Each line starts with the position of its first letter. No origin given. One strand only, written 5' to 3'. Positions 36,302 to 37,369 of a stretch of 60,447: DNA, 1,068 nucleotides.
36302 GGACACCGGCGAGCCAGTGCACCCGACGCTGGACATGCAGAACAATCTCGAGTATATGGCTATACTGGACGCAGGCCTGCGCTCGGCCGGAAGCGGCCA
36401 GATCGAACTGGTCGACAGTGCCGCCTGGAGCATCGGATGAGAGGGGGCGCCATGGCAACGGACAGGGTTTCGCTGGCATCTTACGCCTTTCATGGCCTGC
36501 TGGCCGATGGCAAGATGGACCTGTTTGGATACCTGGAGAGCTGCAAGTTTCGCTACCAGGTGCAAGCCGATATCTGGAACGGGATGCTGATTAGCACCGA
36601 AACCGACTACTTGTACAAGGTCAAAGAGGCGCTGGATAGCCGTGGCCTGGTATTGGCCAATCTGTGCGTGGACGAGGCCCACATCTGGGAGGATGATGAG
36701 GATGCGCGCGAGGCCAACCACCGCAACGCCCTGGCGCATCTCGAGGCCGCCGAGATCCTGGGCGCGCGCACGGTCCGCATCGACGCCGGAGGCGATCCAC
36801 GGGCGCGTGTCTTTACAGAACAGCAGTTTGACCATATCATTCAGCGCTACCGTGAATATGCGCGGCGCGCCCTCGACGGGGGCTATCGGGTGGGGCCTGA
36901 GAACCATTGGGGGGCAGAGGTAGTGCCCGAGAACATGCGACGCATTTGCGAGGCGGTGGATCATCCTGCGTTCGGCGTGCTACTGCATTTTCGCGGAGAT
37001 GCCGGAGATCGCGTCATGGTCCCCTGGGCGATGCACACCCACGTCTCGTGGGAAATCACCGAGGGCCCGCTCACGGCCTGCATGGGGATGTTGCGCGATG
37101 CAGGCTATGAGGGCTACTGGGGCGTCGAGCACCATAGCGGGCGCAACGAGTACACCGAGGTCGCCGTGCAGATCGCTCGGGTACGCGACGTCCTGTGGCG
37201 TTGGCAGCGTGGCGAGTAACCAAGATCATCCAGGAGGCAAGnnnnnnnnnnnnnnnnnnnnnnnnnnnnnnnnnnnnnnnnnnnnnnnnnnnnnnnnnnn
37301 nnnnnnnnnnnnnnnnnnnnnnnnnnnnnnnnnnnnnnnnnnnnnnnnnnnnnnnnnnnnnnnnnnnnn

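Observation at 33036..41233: Nine-gene operon: three Gfo/Idh/MocA oxidoreductases followed by six tandem TIM-barrel paralogues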

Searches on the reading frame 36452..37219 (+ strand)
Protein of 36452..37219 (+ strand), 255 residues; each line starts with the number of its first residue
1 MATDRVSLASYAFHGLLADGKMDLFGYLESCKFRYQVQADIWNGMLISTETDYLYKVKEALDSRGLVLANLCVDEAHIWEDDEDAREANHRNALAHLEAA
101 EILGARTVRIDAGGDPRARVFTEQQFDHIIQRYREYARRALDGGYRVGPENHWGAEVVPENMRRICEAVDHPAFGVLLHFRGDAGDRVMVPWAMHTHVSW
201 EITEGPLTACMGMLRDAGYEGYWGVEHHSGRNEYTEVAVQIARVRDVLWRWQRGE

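Call 4: search_protein_families(library=pfam, proteins=[window:36452-37219:+], max_evalue=0.01)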
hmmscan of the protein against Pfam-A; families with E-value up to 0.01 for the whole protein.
window:36452-37219:+ (255 aa): 1 family
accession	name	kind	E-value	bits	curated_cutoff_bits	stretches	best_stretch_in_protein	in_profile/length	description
PF01261.30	AP_endonuc_2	-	2e-16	60.9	31.1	1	52-231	28-233/249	Xylose isomerase-like TIM barrel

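Call 5: search_protein_families(library=ncbifam, proteins=[window:36452-37219:+], max_evalue=0.01)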
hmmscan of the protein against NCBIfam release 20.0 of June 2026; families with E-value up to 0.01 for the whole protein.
window:36452-37219:+ (255 aa): 0 families

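Call 11: find_homologous_proteins(query=A1, max_evalue=0.00001)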
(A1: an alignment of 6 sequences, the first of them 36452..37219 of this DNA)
Query A1 (6 sequences) (255 aa, profile of the alignment): 1659 proteins with E <= 0.00001 among 8000 candidates; the best 120 are listed.
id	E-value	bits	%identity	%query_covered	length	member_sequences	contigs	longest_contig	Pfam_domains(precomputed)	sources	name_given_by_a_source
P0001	1.2e-139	482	48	97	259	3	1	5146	PF01261.31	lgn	-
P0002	1.7e-136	472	46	97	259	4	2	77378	PF01261.31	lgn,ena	-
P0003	2.3e-136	471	53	97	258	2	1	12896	PF01261.31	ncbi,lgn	-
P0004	7.6e-136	470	50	96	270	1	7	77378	PF01261.31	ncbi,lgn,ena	-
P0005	3.5e-131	454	54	98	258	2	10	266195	PF01261.31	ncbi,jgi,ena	jgi:hypothetical protein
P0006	1.2e-130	452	58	97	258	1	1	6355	PF01261.31,PF25905.1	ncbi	-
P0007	2.3e-130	452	51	97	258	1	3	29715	PF01261.31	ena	-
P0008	3.2e-130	451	55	97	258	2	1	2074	PF01261.31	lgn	-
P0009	1.9e-129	449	47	97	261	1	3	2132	PF01261.31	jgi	jgi:sugar phosphate isomerase/epimerase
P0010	3.3e-129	448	54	98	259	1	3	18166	PF01261.31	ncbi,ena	-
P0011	1.3e-128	446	53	98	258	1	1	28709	PF01261.31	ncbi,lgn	-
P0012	3.5e-128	444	54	97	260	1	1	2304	PF01261.31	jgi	jgi:hypothetical protein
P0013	2.8e-127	441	47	91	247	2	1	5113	PF01261.31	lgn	-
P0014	1.7e-125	436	56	98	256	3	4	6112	PF01261.31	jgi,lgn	-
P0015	1.3e-123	429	48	97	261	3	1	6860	PF01261.31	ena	-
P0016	1.5e-123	429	57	97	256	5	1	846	PF01261.31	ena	-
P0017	1.2e-122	426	51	97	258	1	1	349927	PF01261.31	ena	-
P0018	1.1e-121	423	55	98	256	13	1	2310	PF01261.31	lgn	-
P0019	1.8e-121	422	100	100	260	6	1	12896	PF01261.31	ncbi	-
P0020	7.4e-118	411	84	98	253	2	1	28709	PF01261.31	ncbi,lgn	-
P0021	8.5e-118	410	86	98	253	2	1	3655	PF01261.31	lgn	-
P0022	1.5e-117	410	67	98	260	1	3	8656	PF01261.31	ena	-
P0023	2.2e-117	409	66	98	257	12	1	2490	PF01261.31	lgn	-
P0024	6.8e-117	407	58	97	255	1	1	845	PF01261.31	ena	-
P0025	2.1e-116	406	69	98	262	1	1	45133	PF01261.31,PF25905.1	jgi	jgi:sugar phosphate isomerase/epimerase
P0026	3.3e-116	405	64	98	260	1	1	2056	PF01261.31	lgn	-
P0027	5.5e-116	404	69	97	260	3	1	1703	PF01261.31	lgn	-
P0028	1.1e-115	403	59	97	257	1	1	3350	PF01261.31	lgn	-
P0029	1.8e-115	403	70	97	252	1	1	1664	PF01261.31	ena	-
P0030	2.3e-115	402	72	97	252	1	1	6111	PF01261.31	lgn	-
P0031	2.5e-115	402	58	97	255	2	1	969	PF01261.31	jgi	-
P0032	4.9e-115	401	68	97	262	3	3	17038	PF01261.31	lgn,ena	-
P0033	6.6e-115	401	89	100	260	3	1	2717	PF01261.31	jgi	jgi:sugar phosphate isomerase/epimerase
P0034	2.1e-114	399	75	97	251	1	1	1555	PF01261.31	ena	-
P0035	2.4e-114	399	58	97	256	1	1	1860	PF01261.31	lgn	-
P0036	2.6e-114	399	73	97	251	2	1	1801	PF01261.31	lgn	-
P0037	2.8e-114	399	67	97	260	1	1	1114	PF01261.31,PF25905.1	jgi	jgi:sugar phosphate isomerase/epimerase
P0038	4.7e-114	398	75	97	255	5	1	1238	PF01261.31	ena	-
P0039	5.4e-114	398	75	98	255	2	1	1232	PF01261.31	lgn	-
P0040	6.8e-114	398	59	97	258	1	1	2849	PF01261.31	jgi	jgi:sugar phosphate isomerase/epimerase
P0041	7.0e-114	398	73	97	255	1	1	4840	PF01261.31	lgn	-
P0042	1.5e-113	396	72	98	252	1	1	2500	PF01261.31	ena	-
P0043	1.6e-113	396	68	98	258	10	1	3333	PF01261.31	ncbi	-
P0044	1.6e-113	396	71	98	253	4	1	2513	PF01261.31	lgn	-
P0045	2.1e-113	396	79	99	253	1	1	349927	PF01261.31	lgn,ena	-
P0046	2.4e-113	396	57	97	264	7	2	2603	PF01261.31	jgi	jgi:sugar phosphate isomerase/epimerase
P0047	2.6e-113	396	74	98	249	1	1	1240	PF01261.31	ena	-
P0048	2.9e-113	395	74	97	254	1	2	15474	PF01261.31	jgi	jgi:sugar phosphate isomerase/epimerase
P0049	3.1e-113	395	72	97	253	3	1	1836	PF01261.31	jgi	jgi:sugar phosphate isomerase/epimerase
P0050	3.3e-113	395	75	98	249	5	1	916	PF01261.31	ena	-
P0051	3.4e-113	395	71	97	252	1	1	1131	PF01261.31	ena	-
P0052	8.4e-113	394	72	97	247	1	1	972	PF01261.31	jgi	jgi:sugar phosphate isomerase/epimerase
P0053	9.0e-113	394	71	97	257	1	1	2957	PF01261.31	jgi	-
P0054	1.0e-112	394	68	98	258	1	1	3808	PF01261.31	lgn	-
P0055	1.2e-112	393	75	97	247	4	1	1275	PF01261.31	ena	-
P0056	1.6e-112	393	72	97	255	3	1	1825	PF01261.31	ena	-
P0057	2.1e-112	393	66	98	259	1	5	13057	PF01261.31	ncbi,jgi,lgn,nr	ncbi:MAG: TIM barrel protein [Chloroflexi bacterium]|jgi:sugar phosphate isomerase/epimerase|nr:TIM 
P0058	2.1e-112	393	75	97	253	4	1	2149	PF01261.31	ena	-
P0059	2.3e-112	393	55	97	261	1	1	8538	PF01261.31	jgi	jgi:sugar phosphate isomerase/epimerase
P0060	2.4e-112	392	64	98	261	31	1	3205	PF01261.31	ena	-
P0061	2.9e-112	392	68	97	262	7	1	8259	PF01261.31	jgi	-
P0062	3.1e-112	392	58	98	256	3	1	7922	PF01261.31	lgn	-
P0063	3.2e-112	392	54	87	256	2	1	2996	PF01261.31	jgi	jgi:hypothetical protein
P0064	3.2e-112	392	76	97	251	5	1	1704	PF01261.31,PF25905.1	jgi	-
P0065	3.3e-112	392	69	97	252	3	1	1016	PF01261.31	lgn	-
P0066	3.6e-112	392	67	98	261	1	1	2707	PF01261.31,PF25905.1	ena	-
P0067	4.4e-112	392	65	97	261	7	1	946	PF01261.31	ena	-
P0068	5.7e-112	391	75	97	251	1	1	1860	PF01261.31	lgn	-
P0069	6.5e-112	391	72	97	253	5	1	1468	PF01261.31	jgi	jgi:sugar phosphate isomerase/epimerase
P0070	6.9e-112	391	73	96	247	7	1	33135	PF01261.31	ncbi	-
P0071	7.4e-112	391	65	98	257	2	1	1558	PF01261.31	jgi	-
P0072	8.2e-112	391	67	97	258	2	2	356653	PF01261.31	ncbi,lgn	-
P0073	1.1e-111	390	75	97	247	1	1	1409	PF01261.31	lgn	-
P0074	1.2e-111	390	58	97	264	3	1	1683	PF01261.31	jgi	-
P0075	1.3e-111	390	57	97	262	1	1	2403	PF01261.31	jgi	jgi:sugar phosphate isomerase/epimerase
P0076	1.7e-111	390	68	97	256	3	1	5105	PF01261.31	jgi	jgi:sugar phosphate isomerase/epimerase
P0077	1.7e-111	390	74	97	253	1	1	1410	PF01261.31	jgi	jgi:sugar phosphate isomerase/epimerase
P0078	1.9e-111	390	64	97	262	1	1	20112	PF01261.31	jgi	-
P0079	2.2e-111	389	72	96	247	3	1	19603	PF01261.31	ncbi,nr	ncbi:MAG: sugar phosphate isomerase/epimerase [Anaerolineae bacterium]|nr:sugar phosphate isomerase/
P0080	2.3e-111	389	65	98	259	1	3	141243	PF01261.31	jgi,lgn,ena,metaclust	metaclust:\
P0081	2.4e-111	389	58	97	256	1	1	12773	PF01261.31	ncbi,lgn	-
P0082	2.9e-111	389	72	98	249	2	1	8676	PF01261.31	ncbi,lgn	-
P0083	3.2e-111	389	69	97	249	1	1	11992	PF01261.31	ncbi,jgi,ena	-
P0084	3.6e-111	389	71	98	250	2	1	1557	PF01261.31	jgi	jgi:sugar phosphate isomerase/epimerase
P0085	3.6e-111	389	71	97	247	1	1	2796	PF01261.31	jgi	jgi:sugar phosphate isomerase/epimerase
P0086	4.2e-111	388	67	97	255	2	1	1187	PF01261.31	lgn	-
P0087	4.9e-111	388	80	98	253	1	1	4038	PF01261.31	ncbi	-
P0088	5.2e-111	388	72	97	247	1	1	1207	PF01261.31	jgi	jgi:sugar phosphate isomerase/epimerase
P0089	5.3e-111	388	71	97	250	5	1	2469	PF01261.31,PF25905.1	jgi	jgi:sugar phosphate isomerase/epimerase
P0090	6.0e-111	388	68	97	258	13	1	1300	PF01261.31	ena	-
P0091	7.1e-111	388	58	97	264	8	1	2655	PF01261.31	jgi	-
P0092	8.1e-111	387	56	97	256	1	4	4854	PF01261.31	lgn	-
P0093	8.2e-111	387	65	97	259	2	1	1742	PF01261.31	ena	-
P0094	9.5e-111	387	69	97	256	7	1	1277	PF01261.31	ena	-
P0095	1.0e-110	387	66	98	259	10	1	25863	PF01261.31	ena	-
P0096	1.5e-110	387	66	98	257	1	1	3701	PF01261.31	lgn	-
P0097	1.5e-110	387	56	97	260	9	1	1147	PF01261.31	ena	-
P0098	1.7e-110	386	68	97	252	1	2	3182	PF01261.31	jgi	-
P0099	1.9e-110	386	76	98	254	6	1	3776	PF01261.31,PF25905.1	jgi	-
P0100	2.1e-110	386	70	98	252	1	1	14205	PF01261.31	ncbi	-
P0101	2.4e-110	386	65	97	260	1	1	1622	PF01261.31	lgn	-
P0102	2.6e-110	386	70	97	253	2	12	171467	PF01261.31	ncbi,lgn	-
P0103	2.7e-110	386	70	96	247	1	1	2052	PF01261.31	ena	-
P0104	3.5e-110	385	69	98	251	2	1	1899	PF01261.31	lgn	-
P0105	3.9e-110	385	68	98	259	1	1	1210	PF01261.31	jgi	-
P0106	4.3e-110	385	63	98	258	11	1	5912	PF01261.31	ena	-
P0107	4.6e-110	385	62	97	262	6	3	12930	PF01261.31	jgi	-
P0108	5.6e-110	385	57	98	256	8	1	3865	PF01261.31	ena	-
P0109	5.6e-110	385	74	97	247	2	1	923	PF01261.31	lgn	-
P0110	6.2e-110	385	67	98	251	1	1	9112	PF01261.31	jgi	jgi:sugar phosphate isomerase/epimerase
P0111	8.4e-110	384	73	97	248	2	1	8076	PF01261.31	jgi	jgi:sugar phosphate isomerase/epimerase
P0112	1.0e-109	384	77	98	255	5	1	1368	PF01261.31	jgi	jgi:sugar phosphate isomerase/epimerase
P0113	1.3e-109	384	56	97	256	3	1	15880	PF01261.31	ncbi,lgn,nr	ncbi:MAG TPA: TIM barrel protein [Chloroflexi bacterium]|nr:TIM barrel protein [Chloroflexota bacter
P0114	1.3e-109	384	69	98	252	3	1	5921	PF01261.31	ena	-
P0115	1.4e-109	383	67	98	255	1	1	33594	PF01261.31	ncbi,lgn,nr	ncbi:MAG: sugar phosphate isomerase/epimerase [Anaerolineae bacterium]|nr:sugar phosphate isomerase/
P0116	1.6e-109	383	67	98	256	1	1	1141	PF01261.31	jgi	jgi:sugar phosphate isomerase/epimerase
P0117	1.7e-109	383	69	98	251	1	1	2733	PF01261.31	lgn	-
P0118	2.6e-109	383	71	97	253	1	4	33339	PF01261.31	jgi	-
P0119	2.7e-109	382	55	98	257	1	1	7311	PF01261.31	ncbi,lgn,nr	ncbi:MAG: TIM barrel protein [Chloroflexi bacterium]|nr:TIM barrel protein [Chloroflexota bacterium]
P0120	2.9e-109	382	72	97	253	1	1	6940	PF01261.31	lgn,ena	-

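Call 12: search_solved_structures(query=A1, max_evalue=1, show_alignments=2)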
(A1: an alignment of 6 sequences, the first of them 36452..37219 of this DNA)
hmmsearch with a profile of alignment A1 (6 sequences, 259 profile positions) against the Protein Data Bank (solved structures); distinct sequences matched with E-value up to 1: 15.
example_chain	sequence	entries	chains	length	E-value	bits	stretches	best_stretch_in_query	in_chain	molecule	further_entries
4ovx_A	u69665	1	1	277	4.7e-07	32.6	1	3-241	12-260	Xylose isomerase domain protein TIM barrel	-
3wqo_A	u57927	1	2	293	0.02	17.4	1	100-234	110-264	Uncharacterized protein MJ1311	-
3cny_A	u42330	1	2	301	0.034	16.6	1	59-206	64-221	Inositol catabolism protein IolE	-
5hmq_A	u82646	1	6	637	0.24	13.8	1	115-178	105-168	4-hydroxyphenylpyruvate dioxygenase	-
1bhw_A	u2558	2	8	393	0.43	13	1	78-144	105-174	XYLOSE ISOMERASE | D-XYLOSE ISOMERASE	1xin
2xin_A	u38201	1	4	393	0.43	13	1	78-144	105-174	D-XYLOSE ISOMERASE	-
1xim_A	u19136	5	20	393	0.43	13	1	78-144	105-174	D-XYLOSE ISOMERASE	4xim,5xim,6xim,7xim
2xim_A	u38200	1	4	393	0.43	13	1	78-144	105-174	D-XYLOSE ISOMERASE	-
5xin_A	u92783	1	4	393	0.43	13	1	78-144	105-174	D-XYLOSE ISOMERASE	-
3xim_A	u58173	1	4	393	0.43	13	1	78-144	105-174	D-XYLOSE ISOMERASE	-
8xim_A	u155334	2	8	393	0.45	13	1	78-143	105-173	D-XYLOSE ISOMERASE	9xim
3xin_A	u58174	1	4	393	0.47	12.9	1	78-143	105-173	D-XYLOSE ISOMERASE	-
1yz7_A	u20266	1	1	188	0.52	12.8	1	21-59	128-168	Probable translation initiation factor 2 alpha subunit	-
1yz6_A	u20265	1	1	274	0.74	12.3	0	21-59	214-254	Probable translation initiation factor 2 alpha subunit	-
6n98_A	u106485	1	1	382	0.9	12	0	52-135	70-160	Xylose isomerase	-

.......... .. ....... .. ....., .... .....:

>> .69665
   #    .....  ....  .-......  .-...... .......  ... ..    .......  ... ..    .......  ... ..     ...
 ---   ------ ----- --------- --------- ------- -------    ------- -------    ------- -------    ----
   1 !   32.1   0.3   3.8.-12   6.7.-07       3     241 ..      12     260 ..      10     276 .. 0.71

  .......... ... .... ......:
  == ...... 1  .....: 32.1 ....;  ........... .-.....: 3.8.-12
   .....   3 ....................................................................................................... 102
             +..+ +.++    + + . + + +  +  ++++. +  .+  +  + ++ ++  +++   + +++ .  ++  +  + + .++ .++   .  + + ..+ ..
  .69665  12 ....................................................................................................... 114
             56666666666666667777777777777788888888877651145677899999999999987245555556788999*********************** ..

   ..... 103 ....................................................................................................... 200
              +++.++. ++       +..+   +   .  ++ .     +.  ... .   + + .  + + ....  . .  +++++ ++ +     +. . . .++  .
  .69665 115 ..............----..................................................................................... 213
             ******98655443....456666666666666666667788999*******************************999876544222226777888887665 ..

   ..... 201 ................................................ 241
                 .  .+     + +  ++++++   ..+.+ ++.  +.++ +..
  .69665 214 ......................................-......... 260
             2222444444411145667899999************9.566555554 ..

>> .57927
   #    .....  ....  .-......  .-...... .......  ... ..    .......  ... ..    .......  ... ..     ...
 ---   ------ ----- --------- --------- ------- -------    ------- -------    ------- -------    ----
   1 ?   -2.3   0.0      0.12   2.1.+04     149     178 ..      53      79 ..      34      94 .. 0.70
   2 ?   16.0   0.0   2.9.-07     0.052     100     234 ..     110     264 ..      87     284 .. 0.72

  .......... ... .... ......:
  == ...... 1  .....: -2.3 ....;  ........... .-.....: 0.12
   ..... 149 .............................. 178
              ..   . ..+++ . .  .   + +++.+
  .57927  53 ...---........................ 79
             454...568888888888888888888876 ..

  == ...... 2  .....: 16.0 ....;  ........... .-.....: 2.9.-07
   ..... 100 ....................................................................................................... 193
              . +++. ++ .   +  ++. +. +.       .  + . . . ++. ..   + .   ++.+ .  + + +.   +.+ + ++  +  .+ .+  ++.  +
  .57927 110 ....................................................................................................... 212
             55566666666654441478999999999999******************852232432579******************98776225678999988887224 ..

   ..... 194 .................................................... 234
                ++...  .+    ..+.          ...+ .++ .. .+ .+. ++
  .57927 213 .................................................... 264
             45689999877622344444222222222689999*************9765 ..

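Call 13: find_related_loci(query=A1, collection=genome_contigs, flank=10000)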
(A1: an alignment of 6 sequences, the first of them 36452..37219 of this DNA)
Query A1 (255 aa) in genome_contigs; peptide patterns used: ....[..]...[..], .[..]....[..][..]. (x = any residue, [..] = any of these).
356 stretches matched a pattern; 273 encode a relative of the query (tblastn E <= 1e-3); the best 80 are kept; 80 distinct loci.
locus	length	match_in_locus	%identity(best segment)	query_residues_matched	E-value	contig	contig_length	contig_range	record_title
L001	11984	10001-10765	91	1-255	3e-161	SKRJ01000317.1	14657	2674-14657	MAG: Anaerolineae bacterium isolate CSSed162cmA_480 CSSed16-2cmA-11358, whole genome shotgun sequence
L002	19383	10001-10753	84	4-254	2e-143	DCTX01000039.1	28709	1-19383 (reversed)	MAG TPA_asm: Anaerolineales bacterium UBA1429 UBA1429_contig_24632, whole genome shotgun sequence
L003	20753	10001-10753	87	4-254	2e-142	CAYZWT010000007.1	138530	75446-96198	MAG TPA_asm: uncultured Anaerolineales bacterium isolate SRP241326_co4_134 genome assembly, contig: NODE_179_length_1385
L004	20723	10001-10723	78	4-244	5e-126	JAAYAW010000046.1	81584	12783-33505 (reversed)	MAG: Chloroflexota bacterium isolate AS06rmzACSIP_196 205111_AS06, whole genome shotgun sequence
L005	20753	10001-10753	75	4-254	8e-126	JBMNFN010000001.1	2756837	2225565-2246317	MAG: Anaerolineae bacterium isolate SBF912LR0HQ0030 contig_58039, whole genome shotgun sequence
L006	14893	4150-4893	72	3-251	8e-123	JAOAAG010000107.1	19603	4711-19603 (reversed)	MAG: Anaerolineae bacterium isolate SKW140 k141_392649, whole genome shotgun sequence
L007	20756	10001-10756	70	3-255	3e-121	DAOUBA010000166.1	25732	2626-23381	MAG TPA_asm: Anaerolineae bacterium isolate H67_700 k125_146127, whole genome shotgun sequence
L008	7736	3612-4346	72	6-251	1e-120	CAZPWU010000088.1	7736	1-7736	MAG TPA_asm: uncultured Anaerolineaceae bacterium isolate binchicken_co33_477 genome assembly, contig: NODE_12813_length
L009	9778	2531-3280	69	5-255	6e-120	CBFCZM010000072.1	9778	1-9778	MAG TPA_asm: uncultured Anaerolineae bacterium isolate SRR26215688_binner13_Refined_40 genome assembly, contig: ERZ25073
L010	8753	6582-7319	72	6-252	4e-119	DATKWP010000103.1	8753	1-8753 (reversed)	MAG TPA_asm: Anaerolineae bacterium isolate SMAG_U14166 k141_706940, whole genome shotgun sequence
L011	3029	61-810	69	5-255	1e-122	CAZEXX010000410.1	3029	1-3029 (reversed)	MAG TPA_asm: uncultured Anaerolineales bacterium isolate SRP191223_co2_261 genome assembly, contig: NODE_46804_length_30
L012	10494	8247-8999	70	6-255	4e-118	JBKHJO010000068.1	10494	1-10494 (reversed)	MAG: Anaerolineales bacterium isolate D4M11_9 NODE_3733_length_10494_cov_21.167641, whole genome shotgun sequence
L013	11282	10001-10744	70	5-252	2e-117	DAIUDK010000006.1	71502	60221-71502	MAG TPA_asm: Chloroflexota bacterium isolate CTOTU19884 NODE_392_length_71502_cov_24.568337, whole genome shotgun sequen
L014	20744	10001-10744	70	5-252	3e-117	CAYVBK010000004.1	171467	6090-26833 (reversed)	MAG TPA_asm: uncultured Anaerolineae bacterium isolate binchicken_co44_225 genome assembly, contig: NODE_107_length_1714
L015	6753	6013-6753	68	5-252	3e-116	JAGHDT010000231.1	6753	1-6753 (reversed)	MAG: Anaerolineae bacterium isolate AUK315 PB_MBMC_269_c_000000000521, whole genome shotgun sequence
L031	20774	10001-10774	60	5-255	5e-102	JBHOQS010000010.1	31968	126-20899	MAG: Chloroflexota bacterium isolate A0_26 coassembly_Ak141_54049, whole genome shotgun sequence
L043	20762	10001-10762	59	5-251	2e-96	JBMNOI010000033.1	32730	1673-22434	MAG: Anaerolineae bacterium isolate SBF912SR2HQ0070 scaffold_5396_c1, whole genome shotgun sequence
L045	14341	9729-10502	57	5-255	2e-95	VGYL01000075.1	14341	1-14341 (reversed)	MAG: Planctomycetota bacterium isolate K_DeepCast_250m_m1_352 K_DeepCast_250m_m1_352_Ga0194125_10008619, whole genome sh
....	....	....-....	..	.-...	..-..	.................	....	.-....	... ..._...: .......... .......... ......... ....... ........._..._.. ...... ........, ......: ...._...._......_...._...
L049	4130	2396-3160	56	5-252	4e-94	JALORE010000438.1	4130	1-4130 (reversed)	MAG: Planctomycetota bacterium isolate Prado173 scaffold_63170, whole genome shotgun sequence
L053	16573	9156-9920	56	5-252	9e-93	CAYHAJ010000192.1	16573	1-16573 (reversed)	MAG TPA_asm: uncultured Pirellulales bacterium isolate ERP119294_co2_505 genome assembly, contig: k141_3332619, whole ge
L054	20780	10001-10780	55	2-254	2e-92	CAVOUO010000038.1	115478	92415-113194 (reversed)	MAG: uncultured Planctomycetota bacterium isolate MFD10007.bin.2.186 genome assembly, contig: contig_57934, whole genome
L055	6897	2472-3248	53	1-254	1e-92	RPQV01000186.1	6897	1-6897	MAG: Calditrichaeota bacterium isolate metabat2.451 metabat2.451_Contig_136051, whole genome shotgun sequence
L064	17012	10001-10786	54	5-254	3e-89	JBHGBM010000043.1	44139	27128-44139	MAG: Bryobacteraceae bacterium isolate SBS.BIN.100 SBSBIN100_contig_43, whole genome shotgun sequence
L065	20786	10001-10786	54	5-254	8e-89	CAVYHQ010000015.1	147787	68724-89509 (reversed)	MAG: Bryobacterales bacterium isolate MFD03726.bin.1.49 genome assembly, contig: contig_44350, whole genome shotgun sequ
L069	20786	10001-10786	53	5-254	2e-88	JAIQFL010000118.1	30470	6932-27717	MAG: Terriglobia bacterium isolate SRVP_16 SR-VP_26_10_2019_C_20cm_scaffold_2608, whole genome shotgun sequence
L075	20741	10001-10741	55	5-248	6e-87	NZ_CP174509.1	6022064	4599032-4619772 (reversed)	Pseudalkalibacillus sp. A8 chromosome, complete genome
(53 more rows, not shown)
